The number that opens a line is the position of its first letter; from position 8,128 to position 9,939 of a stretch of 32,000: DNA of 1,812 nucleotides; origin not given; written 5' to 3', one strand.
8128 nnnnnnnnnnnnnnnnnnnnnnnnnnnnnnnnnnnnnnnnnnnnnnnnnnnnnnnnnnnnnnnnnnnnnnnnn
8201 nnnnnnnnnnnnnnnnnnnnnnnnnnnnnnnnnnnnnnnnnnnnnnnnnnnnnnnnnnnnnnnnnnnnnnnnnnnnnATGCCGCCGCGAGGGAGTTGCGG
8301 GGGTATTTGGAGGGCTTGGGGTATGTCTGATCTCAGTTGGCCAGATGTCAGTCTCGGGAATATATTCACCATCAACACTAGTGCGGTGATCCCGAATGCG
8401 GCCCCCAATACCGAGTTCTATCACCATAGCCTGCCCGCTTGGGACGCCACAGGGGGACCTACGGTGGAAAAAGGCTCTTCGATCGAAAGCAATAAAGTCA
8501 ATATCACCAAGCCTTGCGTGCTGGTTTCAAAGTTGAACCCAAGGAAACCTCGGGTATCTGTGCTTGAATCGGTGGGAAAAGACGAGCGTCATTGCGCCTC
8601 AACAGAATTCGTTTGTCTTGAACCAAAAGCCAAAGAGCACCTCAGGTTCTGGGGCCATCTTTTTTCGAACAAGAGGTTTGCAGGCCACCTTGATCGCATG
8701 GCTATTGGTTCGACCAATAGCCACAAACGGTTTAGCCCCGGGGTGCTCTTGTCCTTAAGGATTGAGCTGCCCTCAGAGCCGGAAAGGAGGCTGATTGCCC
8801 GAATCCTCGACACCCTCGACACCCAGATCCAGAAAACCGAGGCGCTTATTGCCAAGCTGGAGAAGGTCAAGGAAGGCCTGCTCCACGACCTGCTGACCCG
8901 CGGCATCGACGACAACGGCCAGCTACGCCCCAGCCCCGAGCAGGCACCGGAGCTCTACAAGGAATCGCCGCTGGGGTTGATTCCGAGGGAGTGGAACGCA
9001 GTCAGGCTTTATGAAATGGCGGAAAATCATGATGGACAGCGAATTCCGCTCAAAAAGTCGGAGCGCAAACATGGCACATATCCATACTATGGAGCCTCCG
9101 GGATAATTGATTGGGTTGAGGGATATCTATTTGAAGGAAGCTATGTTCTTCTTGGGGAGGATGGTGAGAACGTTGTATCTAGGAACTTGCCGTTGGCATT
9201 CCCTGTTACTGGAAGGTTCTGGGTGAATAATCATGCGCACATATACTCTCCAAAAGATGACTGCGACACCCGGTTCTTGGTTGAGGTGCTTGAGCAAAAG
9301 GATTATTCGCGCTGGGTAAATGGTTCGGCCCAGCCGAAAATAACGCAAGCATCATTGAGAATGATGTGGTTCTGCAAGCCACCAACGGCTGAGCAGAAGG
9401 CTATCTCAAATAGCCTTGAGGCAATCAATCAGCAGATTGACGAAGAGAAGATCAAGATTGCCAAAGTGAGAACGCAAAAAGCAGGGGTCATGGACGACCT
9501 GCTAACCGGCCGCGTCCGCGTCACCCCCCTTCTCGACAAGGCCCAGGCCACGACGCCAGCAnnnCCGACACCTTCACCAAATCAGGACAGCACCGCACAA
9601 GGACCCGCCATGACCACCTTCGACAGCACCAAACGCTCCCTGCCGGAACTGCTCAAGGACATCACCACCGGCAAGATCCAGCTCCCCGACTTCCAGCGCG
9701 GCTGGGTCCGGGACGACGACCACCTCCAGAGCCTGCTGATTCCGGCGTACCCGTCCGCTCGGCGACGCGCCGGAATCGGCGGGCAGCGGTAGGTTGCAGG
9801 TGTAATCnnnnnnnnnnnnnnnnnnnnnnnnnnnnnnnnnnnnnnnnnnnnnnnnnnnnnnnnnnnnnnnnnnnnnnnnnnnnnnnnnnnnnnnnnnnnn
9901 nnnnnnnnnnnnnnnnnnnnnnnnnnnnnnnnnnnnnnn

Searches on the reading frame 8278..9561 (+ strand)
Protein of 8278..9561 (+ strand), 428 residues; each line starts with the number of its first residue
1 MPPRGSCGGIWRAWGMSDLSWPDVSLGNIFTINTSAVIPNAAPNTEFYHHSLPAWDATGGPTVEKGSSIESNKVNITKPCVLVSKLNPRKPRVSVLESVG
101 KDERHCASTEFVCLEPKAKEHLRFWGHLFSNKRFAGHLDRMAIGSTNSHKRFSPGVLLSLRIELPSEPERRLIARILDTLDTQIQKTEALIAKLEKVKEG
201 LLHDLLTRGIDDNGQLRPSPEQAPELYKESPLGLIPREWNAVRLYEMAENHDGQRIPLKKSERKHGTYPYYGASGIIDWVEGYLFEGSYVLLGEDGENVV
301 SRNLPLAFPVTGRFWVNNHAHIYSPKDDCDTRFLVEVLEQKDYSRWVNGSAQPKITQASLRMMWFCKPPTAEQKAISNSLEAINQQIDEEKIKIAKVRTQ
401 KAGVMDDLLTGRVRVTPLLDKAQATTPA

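Call 61: search_protein_families(library=pfam, proteins=[window:8278-9561:+], max_evalue=0.001)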
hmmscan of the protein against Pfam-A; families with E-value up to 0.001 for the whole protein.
window:8278-9561:+ (428 aa): 1 family
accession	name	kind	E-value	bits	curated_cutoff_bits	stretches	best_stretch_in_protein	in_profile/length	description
PF01420.25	Methylase_S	-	1.6e-25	90.7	22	2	236-396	1-165/168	Type I restriction modification DNA specificity domain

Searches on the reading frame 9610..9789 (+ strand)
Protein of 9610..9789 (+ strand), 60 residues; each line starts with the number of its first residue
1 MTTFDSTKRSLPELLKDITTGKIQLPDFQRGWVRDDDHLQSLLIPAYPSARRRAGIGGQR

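Call 3: search_protein_families(library=pfam, proteins=[window:9610-9789:+], max_evalue=1)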
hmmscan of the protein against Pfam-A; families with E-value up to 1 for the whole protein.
window:9610-9789:+ (60 aa): 1 family
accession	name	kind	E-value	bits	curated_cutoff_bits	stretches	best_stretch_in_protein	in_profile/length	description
PF03235.19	GmrSD_N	-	0.0058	17.2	33.2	1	13-43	3-32/199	GmrSD restriction endonuclease, N-terminal domain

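Call 4: search_protein_families(library=padloc, proteins=[window:9610-9789:+], max_evalue=1)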
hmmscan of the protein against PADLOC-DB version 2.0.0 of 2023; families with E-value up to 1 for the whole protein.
window:9610-9789:+ (60 aa): 2 families
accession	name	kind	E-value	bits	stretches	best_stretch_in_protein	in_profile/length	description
PDLC04709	PDC-M55C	-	0.0049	13.6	1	11-39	17-45/554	-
PDLC03877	NsnA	-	0.013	12.8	1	6-44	48-87/385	-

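Call 5: search_protein_families(library=ncbifam, proteins=[window:9610-9789:+], max_evalue=1)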
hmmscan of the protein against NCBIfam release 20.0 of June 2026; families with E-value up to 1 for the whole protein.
window:9610-9789:+ (60 aa): 0 families
